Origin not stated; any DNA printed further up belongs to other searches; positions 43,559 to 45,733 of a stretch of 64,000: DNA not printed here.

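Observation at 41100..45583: Candidate undescribed cluster: YD-like protein, tandem EF-hand-repeat protein, coupled 94-aa protein and a B12-binding radical SAM enzyme with CX4CX2C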

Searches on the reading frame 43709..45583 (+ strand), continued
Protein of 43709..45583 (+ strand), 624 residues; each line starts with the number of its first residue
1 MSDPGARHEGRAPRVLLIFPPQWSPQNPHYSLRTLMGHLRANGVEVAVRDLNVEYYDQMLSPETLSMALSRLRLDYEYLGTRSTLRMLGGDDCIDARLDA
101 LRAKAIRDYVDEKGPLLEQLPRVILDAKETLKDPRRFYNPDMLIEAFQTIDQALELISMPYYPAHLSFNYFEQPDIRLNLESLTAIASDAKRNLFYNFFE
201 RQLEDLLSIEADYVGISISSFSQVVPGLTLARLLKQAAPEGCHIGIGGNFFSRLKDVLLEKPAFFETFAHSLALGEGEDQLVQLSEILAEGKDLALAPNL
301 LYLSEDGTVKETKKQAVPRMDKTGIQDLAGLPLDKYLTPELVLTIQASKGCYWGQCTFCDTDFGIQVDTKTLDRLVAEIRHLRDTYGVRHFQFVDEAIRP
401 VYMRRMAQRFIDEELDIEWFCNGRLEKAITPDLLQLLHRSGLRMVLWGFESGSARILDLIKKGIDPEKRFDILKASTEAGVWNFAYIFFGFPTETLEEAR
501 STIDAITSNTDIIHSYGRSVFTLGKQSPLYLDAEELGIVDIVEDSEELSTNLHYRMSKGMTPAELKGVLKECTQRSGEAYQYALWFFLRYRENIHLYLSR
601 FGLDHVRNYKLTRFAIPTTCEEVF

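Call 16: search_solved_structures(query=A1, max_evalue=0.001)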
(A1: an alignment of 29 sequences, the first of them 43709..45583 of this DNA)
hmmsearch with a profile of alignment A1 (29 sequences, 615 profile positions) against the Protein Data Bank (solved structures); distinct sequences matched with E-value up to 0.001: 4.
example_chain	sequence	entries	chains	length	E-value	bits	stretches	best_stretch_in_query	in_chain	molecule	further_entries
5ul2_A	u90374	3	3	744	9.7e-15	57.2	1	193-474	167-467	OxsB protein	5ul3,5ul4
9ccb_A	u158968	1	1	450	8.7e-12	47.5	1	263-498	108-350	Radical SAM core domain-containing protein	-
6fd2_B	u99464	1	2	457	3.6e-06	28.9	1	335-501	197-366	Putative apramycin biosynthetic oxidoreductase 4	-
6p78_A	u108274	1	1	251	0.0002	23.2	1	338-466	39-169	Queuine lyase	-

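Call 23: find_encoding_contigs(protein=P0020, flank=10000, max_places=2)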
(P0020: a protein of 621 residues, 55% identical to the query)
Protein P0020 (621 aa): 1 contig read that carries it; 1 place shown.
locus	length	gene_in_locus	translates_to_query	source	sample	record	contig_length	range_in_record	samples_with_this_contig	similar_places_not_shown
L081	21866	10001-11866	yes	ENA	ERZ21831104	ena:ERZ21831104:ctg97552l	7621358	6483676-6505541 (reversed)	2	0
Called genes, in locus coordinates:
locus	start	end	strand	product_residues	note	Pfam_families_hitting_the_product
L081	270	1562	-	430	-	-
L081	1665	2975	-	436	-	-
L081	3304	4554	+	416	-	PF13598:DUF4139 (weak)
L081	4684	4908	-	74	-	PF00085:Thioredoxin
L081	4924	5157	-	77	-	-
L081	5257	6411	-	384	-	PF12895:ANAPC3 (faint), PF14559:TPR_19 (faint), PF04212:MIT (faint), PF07719:TPR_2 (faint), PF13424:TPR_12, PF13424:TPR_12, PF00515:TPR_1 (weak), PF02810:SEC-C, +8 more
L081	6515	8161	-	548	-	PF00474:SSF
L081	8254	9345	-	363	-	PF00483:NTP_transferase, PF12804:NTP_transf_3 (weak), PF00132:Hexapep (weak), PF25084:LbH_EIF2B, PF25087:GMPPB_C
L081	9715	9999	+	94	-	-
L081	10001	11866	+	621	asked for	PF04055:Radical_SAM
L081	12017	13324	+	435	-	-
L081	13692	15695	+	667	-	PF00015:MCPsignal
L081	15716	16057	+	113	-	PF01740:STAS (weak), PF13466:STAS_2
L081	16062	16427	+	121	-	PF00072:Response_reg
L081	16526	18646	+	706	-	PF01627:Hpt, PF02895:H-kinase_dim, PF02518:HATPase_c, PF01584:CheW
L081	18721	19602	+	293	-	PF03705:CheR_N, PF01739:CheR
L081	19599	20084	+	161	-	PF03975:CheD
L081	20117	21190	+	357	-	PF00072:Response_reg, PF01339:CheB_methylest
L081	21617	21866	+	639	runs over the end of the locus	-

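Call 24: find_encoding_contigs(protein=P0109, flank=10000, max_places=2)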
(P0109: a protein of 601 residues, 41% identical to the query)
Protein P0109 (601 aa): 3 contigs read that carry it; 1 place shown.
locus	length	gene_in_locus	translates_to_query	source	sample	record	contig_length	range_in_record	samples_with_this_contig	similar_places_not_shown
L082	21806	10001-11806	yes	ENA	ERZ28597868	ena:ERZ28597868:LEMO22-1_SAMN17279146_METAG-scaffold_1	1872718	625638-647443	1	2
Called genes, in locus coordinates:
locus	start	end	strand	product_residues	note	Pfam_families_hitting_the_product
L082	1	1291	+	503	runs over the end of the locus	PF01943:Polysacc_synt, PF13440:Polysacc_synt_3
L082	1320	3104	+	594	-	PF13091:PLDc_2, PF00614:PLDc (weak)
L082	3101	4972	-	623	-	-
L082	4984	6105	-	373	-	PF01551:Peptidase_M23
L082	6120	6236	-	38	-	-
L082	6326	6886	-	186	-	PF01812:5-FTHF_cyc-lig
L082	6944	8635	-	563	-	PF00343:Phosphorylase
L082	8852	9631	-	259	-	-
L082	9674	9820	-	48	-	-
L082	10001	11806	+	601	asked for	PF04055:Radical_SAM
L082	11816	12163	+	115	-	-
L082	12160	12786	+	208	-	PF00702:Hydrolase, PF06888:Put_Phosphatase (weak), PF12710:HAD, PF13419:HAD_2, PF08282:Hydrolase_3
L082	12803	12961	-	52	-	-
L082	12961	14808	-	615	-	PF13522:GATase_6, PF13537:GATase_7, PF01380:SIS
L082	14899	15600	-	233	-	PF01138:RNase_PH, PF03725:RNase_PH_C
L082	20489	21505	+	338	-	PF04055:Radical_SAM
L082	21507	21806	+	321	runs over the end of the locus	PF04055:Radical_SAM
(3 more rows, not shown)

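Call 30: search_protein_families(library=padloc, proteins=[window:43709-45583:+], max_evalue=0.01)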
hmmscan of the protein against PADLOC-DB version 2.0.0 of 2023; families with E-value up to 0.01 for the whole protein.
window:43709-45583:+ (624 aa): 0 families

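Call 43: predict_structure(alignment_id=A1)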
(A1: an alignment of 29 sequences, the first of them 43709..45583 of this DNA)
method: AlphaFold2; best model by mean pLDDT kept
length: 624 residues; sequences in the alignment: 29
mean_pLDDT: 89.3   pTM: 0.89
mean pLDDT of the five models: 89.3, 88.9, 88.1, 87.9, 86.9
residues with pLDDT >= 90: 413; 70-90: 177; 50-70: 19; < 50: 15
segments of 3 or more residues with pLDDT < 50: 1-6, 617-624
pLDDT, mean of each block of 10 residues (from residue 1): 48 94 88 94 96 96 96 90 85 84 92 88 97 97 93 94 90 89 94 95 96 93 93 96 92 89 97 90 94 93 96 89 93 96 90 74 69 96 97 80 96 96 89 97 94 90 84 96 94 92 96 92 73 74 77 77 91 91 89 96 92 62 41
secondary structure, 60 per line:
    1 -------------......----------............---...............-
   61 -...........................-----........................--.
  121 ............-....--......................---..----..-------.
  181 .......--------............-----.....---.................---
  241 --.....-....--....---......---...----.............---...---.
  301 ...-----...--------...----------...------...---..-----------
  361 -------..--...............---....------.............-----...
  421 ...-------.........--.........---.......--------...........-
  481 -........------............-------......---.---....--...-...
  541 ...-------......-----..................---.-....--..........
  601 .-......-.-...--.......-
elements in order: E14-19 H30-41 E45-50 H51-59 H62-88 H94-117 H120-132 H134-137 H140-161 H180-187 H196-207 E213-217 H221-237 E243-247 H249-252 H255-258 H262-267 E271-273 H278-290 E300-303 E309-311 E342-344 H372-386 E390-393 H400-412 E418-423 H431-439 E442-450 H454-460 H469-479 E482-489 H496-507 E515-520 H528-531 E538-543 E551-556 H562-579 H585-588 H591-601 H603-608 H617-623

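Call 46: fold_search(model_id=the predicted structure, library=pdb)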
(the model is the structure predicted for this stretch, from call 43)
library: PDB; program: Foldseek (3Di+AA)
matches with E <= 10: 1485; with E <= 0.001: 87
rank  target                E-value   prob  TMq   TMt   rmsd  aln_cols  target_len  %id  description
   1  6wte_A                7.3e-17  1.00  0.53  0.58   7.8       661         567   13  Structure of radical S-adenosylmethionine methyltransferase, TsrM, from Kitasatospora setae with cobalamin and [4Fe-4S (released 2020-12-23)
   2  6wtf_A                2.5e-16  1.00  0.52  0.60   6.4       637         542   15  Structure of radical S-adenosylmethionine methyltransferase, TsrM, from Kitasatospora setae with tryptophan substrate  (released 2020-12-23)
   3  6wte_B                3.0e-16  1.00  0.53  0.61   8.4       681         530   15  Structure of radical S-adenosylmethionine methyltransferase, TsrM, from Kitasatospora setae with cobalamin and [4Fe-4S (released 2020-12-23)
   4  6wtf_B                1.2e-15  1.00  0.54  0.61   6.2       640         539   14  Structure of radical S-adenosylmethionine methyltransferase, TsrM, from Kitasatospora setae with tryptophan substrate  (released 2020-12-23)
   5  9ccb                  1.5e-15  1.00  0.41  0.59  10.1       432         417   20  X-ray crystal structure of methyl-coenzyme M reductase glutamine methylase (MgmA) from Methanothermobacter marburgensis  (released 2025-01-01)
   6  5ul2                  2.3e-15  1.00  0.47  0.41  12.9       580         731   14  Structure of Apo, SeMet-labeled Cobalamin-dependent S-adenosylmethionine radical enzyme OxsB (released 2017-04-19)
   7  5ul3                  2.8e-15  1.00  0.49  0.42  13.1       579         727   14  Structure of Cobalamin-dependent S-adenosylmethionine radical enzyme OxsB with aqua-cobalamin bound (released 2017-04-19)
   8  5ul4                  2.5e-14  1.00  0.49  0.43  12.8       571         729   14  Structure of Cobalamin-dependent S-adenosylmethionine radical enzyme OxsB with aqua-cobalamin and S-adenosylmethionine b (released 2017-04-19)
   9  6fd2_B                7.0e-14  1.00  0.44  0.59   7.4       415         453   15  Radical SAM 1,2-diol dehydratase AprD4 in complex with its substrate paromamine (released 2018-01-17)
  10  6fd2_A                9.7e-14  1.00  0.46  0.61   4.7       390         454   15  Radical SAM 1,2-diol dehydratase AprD4 in complex with its substrate paromamine (released 2018-01-17)
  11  9n1d                  2.0e-13  1.00  0.44  0.44   5.8       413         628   18  Crystal structure of CysS from Corallococcus sp. CA054B with 5'-deoxyadenosine and methionine bound (released 2026-01-28)
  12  9n1b                  6.9e-13  1.00  0.46  0.46   9.1       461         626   17  Crystal structure of CysS from Corallococcus sp. CA054B with 5'-deoxyadenosine, methionine, and pantetheinylated 3-metho (released 2026-01-28)
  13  7mjz                  3.7e-11  1.00  0.43  0.58   4.1       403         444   15  The structure of MiaB with pentasulfide bridge (released 2021-09-15)
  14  7mjv_A                7.0e-11  1.00  0.41  0.56   5.3       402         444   15  MiaB in the complex with s-adenosylmethionine and RNA (released 2021-09-15)
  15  7mjw_A                8.3e-11  1.00  0.40  0.55   7.8       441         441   14  Methylated MiaB in the complex with 5'-deoxyadenosine, methionine and RNA (released 2021-09-15)
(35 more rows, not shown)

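Call 65: find_related_loci(query=A1, collection=viral_contigs, flank=5000)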
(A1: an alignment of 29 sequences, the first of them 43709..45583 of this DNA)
Query A1 (624 aa) in viral_contigs; peptide patterns used: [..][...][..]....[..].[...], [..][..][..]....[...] (x = any residue, [..] = any of these).
78 stretches matched a pattern, but none encodes a relative of the query by tblastn (E <= 1e-3).

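Call 76: list_cluster_members(proteins=[window:43709-45583:+, window:42153-43418:+, window:43428-43712:+, window:60760-62106:+])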
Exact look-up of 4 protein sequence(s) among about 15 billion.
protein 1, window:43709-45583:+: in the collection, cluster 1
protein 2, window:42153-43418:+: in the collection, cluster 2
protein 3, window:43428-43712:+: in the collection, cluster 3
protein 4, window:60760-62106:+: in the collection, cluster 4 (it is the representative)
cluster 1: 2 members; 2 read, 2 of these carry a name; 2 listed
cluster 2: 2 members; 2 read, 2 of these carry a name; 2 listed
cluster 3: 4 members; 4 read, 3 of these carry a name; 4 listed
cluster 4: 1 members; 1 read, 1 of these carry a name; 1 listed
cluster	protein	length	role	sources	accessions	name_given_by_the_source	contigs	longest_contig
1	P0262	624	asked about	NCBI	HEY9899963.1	MAG TPA: radical SAM protein [Pantanalinema sp.]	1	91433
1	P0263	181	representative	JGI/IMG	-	radical SAM superfamily enzyme YgiQ (UPF0313 family)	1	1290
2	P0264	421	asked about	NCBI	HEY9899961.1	MAG TPA: hypothetical protein V6D00_12325 [Pantanalinema sp.]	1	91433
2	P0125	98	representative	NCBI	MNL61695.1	hypothetical protein D3C87_1856510 [compost metagenome]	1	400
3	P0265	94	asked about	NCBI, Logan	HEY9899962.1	MAG TPA: hypothetical protein V6D00_12330 [Pantanalinema sp.]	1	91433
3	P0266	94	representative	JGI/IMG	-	hypothetical protein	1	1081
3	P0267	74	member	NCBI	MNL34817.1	hypothetical protein D3C87_1568080 [compost metagenome]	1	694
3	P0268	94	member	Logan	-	-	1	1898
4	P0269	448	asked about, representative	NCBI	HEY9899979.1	MAG TPA: acetyl-CoA carboxylase biotin carboxylase subunit [Pantanalinema sp.]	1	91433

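Call 91: search_protein_families(library=pfam, proteins=[L078:226-1959:-, L078:5302-6678:+, L043:5126-6115:+, L061:1740-2378:+, L049:2250-4265:-, L042:4478-5341:+, L033:10162-10788:+], max_evalue=0.0001)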
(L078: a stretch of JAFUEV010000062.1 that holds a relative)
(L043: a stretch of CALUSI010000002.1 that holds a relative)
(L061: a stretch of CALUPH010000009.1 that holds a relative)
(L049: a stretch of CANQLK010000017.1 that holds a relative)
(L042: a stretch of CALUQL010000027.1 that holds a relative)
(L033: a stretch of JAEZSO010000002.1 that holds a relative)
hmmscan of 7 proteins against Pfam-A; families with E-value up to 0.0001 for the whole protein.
L078:226-1959:- (577 aa): 4 families
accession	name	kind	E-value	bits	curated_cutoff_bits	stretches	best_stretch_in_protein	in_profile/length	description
PF00155.27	Aminotran_1_2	-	7.2e-48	164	19.7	1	25-333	4-349/361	Aminotransferase class I and II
PF13419.12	HAD_2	-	3.7e-19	70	23.8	1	352-531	2-173/178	Haloacid dehalogenase-like hydrolase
PF00702.32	Hydrolase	-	3.6e-11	44.2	26.4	1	351-530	4-191/191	haloacid dehalogenase-like hydrolase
PF00266.25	Aminotran_5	-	3.3e-05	23.5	21.5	1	58-190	45-183/371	Aminotransferase class-V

L078:5302-6678:+ (458 aa): 6 families
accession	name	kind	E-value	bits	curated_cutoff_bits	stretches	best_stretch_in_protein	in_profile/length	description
PF01276.26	OKR_DC_1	-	4.9e-59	200.6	27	1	7-297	7-316/417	Orn/Lys/Arg decarboxylase, major domain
PF00155.27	Aminotran_1_2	-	7.3e-08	32.4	19.7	1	58-227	40-225/361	Aminotransferase class I and II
PF03711.20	OKR_DC_1_C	-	1.3e-07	32.4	24.2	1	357-451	16-112/132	Orn/Lys/Arg decarboxylase, C-terminal domain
PF01053.26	Cys_Met_Meta_PP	-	1.7e-06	27.3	27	1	66-221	58-198/381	Cys/Met metabolism PLP-dependent enzyme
PF01212.27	Beta_elim_lyase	-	3.4e-06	27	27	1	63-244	35-215/288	Beta-eliminating lyase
PF05889.19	SepSecS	-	2.1e-05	23.9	21.1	1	98-282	99-284/389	O-phosphoseryl-tRNA(Sec) selenium transferase, SepSecS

L043:5126-6115:+ (329 aa): 1 family
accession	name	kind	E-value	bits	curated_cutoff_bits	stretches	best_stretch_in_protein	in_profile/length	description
PF04055.27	Radical_SAM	-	4.6e-14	53.4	29.5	1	111-264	7-165/166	Radical SAM superfamily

L061:1740-2378:+ (212 aa): 0 families

L049:2250-4265:- (671 aa): 10 families
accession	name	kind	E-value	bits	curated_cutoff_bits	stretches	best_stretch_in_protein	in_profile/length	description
PF01653.23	DNA_ligase_aden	-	1.1e-94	317.2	27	1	73-318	3-253/253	NAD-dependent DNA ligase adenylation domain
PF03120.22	DNA_ligase_OB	-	5.3e-29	100.3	32.9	1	322-389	2-69/79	NAD-dependent DNA ligase OB-fold domain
PF12826.13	HHH_2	-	8.7e-19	67.9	27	1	507-569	1-63/64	Helix-hairpin-helix motif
PF00533.33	BRCT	-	2.6e-16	60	21.3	1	589-659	3-75/78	BRCA1 C Terminus (BRCT) domain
PF14520.12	HHH_5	-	4.4e-14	53.1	27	1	508-561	1-55/57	Helix-hairpin-helix domain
PF03119.21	DNA_ligase_ZBD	-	3.6e-12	46.4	25.8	1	404-431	1-27/27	NAD-dependent DNA ligase C4 zinc finger domain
PF22745.1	Nlig-Ia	-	1.1e-07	32.8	27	1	8-59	2-53/92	DNA ligase-like, N-terminal NAD+-binding domain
PF00633.29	HHH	-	2.5e-06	27.5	24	0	531-560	1-30/30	Helix-hairpin-helix motif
PF12738.14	PTCB-BRCT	-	6.1e-06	26.6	22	1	599-654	5-60/63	twin BRCT domain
PF16589.12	BRCT_2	-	3e-05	24.7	27.3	0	590-655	1-67/86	BRCT domain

L042:4478-5341:+ (287 aa): 1 family
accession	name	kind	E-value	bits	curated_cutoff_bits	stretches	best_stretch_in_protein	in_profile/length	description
PF00892.27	EamA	-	3.6e-18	66.6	28.2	2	7-133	4-130/135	EamA-like transporter family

L033:10162-10788:+ (208 aa): 5 families
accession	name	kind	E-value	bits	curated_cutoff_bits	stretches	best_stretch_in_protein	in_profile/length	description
PF00702.32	Hydrolase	-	5.9e-22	79.4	26.4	1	1-174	1-190/191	haloacid dehalogenase-like hydrolase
PF12710.13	HAD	-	2.1e-14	54.8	27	1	4-172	1-189/189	haloacid dehalogenase-like hydrolase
PF08282.18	Hydrolase_3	-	4e-10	40.3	20.9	1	137-192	185-241/255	haloacid dehalogenase-like hydrolase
PF13419.12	HAD_2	-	1.9e-08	35.1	23.8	1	5-179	2-176/178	Haloacid dehalogenase-like hydrolase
PF06888.18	Put_Phosphatase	-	1.7e-06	28.1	27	1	3-91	2-92/234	Putative Phosphatase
